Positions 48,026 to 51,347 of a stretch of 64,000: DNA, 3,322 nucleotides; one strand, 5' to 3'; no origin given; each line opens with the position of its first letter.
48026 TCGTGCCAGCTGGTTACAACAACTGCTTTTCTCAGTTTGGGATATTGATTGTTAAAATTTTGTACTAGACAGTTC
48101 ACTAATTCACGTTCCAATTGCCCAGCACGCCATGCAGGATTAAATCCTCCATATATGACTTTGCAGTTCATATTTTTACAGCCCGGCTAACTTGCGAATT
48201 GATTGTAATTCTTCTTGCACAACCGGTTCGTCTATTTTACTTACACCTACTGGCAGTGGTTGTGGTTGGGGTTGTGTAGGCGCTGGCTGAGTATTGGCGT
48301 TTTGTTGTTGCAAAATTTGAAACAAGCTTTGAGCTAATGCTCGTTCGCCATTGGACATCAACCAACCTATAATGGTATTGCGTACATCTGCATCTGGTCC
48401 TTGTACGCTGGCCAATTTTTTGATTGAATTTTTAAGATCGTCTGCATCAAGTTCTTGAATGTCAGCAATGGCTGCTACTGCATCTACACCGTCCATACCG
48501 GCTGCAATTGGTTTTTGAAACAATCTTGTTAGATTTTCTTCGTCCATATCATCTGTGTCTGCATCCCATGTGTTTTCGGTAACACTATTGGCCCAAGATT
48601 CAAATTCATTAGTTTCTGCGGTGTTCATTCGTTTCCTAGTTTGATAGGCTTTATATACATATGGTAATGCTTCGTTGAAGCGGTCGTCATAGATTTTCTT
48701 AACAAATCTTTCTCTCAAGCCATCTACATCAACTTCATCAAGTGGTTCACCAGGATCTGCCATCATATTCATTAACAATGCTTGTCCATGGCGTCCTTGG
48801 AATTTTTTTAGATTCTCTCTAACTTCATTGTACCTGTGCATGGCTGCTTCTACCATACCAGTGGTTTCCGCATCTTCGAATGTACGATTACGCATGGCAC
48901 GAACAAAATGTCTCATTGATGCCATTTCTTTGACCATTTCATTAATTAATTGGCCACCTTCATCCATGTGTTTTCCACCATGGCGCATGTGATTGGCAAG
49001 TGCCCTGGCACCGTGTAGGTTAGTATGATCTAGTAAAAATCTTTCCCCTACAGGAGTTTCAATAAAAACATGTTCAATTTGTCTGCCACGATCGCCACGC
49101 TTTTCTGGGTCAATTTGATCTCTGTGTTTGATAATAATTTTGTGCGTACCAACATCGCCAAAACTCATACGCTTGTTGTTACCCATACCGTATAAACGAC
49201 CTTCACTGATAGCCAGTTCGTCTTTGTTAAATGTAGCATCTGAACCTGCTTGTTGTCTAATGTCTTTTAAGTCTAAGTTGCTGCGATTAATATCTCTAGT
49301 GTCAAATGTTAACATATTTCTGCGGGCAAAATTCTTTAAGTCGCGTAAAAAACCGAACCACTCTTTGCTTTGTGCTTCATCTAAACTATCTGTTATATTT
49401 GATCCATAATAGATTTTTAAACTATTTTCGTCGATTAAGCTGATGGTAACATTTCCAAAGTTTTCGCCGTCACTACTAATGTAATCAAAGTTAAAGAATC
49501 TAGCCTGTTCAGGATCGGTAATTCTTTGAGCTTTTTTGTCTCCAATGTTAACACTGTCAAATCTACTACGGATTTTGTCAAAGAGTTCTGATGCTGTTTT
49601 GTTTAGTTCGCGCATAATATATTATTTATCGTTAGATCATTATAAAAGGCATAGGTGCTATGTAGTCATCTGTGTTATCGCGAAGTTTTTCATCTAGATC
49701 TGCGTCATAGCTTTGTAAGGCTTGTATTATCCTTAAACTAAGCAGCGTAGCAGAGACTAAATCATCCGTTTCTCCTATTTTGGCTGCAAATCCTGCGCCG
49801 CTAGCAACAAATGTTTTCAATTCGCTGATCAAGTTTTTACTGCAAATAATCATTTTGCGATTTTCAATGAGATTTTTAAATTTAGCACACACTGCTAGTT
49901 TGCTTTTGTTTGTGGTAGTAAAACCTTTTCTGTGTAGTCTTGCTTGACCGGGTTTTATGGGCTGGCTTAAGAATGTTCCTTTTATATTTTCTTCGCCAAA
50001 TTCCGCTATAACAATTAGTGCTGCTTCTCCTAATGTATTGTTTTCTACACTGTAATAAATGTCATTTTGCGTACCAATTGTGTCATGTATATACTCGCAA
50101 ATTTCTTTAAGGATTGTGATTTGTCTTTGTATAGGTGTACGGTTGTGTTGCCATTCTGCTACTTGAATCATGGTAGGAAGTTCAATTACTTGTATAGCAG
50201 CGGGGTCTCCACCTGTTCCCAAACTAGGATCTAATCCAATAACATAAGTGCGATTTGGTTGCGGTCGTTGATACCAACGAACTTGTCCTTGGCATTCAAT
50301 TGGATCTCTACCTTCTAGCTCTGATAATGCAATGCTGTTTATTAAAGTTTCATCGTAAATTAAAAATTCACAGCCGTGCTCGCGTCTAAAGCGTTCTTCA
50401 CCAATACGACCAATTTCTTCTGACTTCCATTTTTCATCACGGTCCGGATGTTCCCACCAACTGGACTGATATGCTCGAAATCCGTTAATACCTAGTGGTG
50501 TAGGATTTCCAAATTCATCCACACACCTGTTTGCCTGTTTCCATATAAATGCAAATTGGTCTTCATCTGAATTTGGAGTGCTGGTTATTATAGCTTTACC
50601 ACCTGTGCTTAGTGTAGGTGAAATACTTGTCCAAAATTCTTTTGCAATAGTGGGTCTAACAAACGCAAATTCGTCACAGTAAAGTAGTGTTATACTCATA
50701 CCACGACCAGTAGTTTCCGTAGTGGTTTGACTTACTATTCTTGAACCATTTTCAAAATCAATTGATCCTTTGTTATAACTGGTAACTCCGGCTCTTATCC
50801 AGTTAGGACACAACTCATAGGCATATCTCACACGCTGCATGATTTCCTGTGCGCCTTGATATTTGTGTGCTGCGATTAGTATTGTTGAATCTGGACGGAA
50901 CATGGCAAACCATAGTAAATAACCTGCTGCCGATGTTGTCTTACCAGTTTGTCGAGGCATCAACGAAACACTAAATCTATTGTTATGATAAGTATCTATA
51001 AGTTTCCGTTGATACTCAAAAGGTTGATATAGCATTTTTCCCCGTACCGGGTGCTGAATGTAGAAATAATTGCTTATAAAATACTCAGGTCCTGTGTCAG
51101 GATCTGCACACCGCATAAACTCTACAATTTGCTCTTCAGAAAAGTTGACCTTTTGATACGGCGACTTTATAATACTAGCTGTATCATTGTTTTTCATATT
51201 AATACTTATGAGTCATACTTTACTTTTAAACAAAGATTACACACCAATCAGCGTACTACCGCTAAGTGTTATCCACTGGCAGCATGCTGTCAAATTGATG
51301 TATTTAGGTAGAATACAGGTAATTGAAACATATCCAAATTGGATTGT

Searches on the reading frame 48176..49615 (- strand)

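Call 65: search_protein_families(library=phrogs, proteins=[window:48176-49615:-], max_evalue=0.00001)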
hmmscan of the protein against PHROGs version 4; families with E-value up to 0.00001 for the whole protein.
window:48176-49615:- (479 aa): 1 family
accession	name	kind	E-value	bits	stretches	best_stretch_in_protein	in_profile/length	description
phrog_13484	-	head and packaging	1.8e-11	44.7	1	89-273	80-252/428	virion structural protein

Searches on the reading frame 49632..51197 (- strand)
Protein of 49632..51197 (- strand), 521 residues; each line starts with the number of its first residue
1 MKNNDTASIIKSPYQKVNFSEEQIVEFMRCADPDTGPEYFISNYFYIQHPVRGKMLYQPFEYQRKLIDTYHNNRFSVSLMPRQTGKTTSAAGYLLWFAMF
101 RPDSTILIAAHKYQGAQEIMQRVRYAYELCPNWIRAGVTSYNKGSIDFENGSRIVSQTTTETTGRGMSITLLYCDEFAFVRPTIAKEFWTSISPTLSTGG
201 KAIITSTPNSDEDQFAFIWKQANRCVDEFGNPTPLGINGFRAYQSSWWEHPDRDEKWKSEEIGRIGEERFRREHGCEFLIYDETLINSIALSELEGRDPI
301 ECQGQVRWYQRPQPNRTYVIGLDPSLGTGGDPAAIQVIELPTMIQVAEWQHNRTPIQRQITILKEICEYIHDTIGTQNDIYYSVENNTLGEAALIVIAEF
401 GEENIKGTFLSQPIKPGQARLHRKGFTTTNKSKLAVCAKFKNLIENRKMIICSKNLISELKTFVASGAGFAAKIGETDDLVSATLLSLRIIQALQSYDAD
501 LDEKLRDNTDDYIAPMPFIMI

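Call 65: search_protein_families(library=phrogs, proteins=[window:49632-51197:-], max_evalue=0.00001)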
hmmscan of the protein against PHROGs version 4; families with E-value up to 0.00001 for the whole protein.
window:49632-51197:- (521 aa): 8 families
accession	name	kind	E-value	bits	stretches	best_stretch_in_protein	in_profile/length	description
phrog_36964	-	head and packaging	2.3e-123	414.1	2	84-512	432-874/890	terminase large subunit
phrog_5989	-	head and packaging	5.3e-54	184.7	1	10-276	97-332/347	terminase large subunit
phrog_2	-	head and packaging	1.5e-47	163.8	1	56-483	263-584/807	terminase large subunit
phrog_7579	-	head and packaging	4.7e-17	63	1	68-279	12-214/239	terminase large subunit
phrog_38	-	head and packaging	1.2e-11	45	1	37-497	273-709/760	terminase large subunit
phrog_26724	-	unknown function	2.1e-10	41.5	1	57-210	33-185/192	-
phrog_9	-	head and packaging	3.2e-10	40.5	1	72-222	228-375/812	terminase large subunit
phrog_24361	-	head and packaging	7.6e-08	33.3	1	378-509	25-156/162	terminase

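Call 67: find_related_loci(query=window:49632-51197:-, collection=viral_contigs, flank=500)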
Query window:49632-51197:- (521 aa) in viral_contigs; peptide patterns used: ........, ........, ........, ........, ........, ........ (x = any residue, [..] = any of these).
600 stretches matched a pattern (row limit reached: there are more); 597 encode a relative of the query (tblastn E <= 1e-3); the best 80 are kept; 80 distinct loci.
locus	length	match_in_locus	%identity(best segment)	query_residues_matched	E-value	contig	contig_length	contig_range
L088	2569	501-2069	92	1-521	0e+0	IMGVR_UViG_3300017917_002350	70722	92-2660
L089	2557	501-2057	91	1-521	0e+0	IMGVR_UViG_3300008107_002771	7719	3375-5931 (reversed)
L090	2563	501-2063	89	1-521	0e+0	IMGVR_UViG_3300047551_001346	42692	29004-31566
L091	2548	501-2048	91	1-518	0e+0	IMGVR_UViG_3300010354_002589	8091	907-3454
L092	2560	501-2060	90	1-518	0e+0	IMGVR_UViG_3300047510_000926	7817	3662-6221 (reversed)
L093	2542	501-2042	91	1-514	0e+0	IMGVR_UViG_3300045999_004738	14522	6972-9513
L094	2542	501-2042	91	1-514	0e+0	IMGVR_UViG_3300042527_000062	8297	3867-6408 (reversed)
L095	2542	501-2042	86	8-521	0e+0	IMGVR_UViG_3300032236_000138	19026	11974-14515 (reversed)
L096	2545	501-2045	85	4-518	0e+0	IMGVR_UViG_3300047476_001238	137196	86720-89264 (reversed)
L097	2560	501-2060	79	4-521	0e+0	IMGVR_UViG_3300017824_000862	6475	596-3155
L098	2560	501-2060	75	1-520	0e+0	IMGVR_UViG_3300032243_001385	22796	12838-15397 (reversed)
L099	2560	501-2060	75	1-520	0e+0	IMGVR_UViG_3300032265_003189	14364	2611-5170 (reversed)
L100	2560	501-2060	75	1-520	0e+0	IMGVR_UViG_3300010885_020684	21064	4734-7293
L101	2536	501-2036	76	9-520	0e+0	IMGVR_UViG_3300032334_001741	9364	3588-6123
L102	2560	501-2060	75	1-521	0e+0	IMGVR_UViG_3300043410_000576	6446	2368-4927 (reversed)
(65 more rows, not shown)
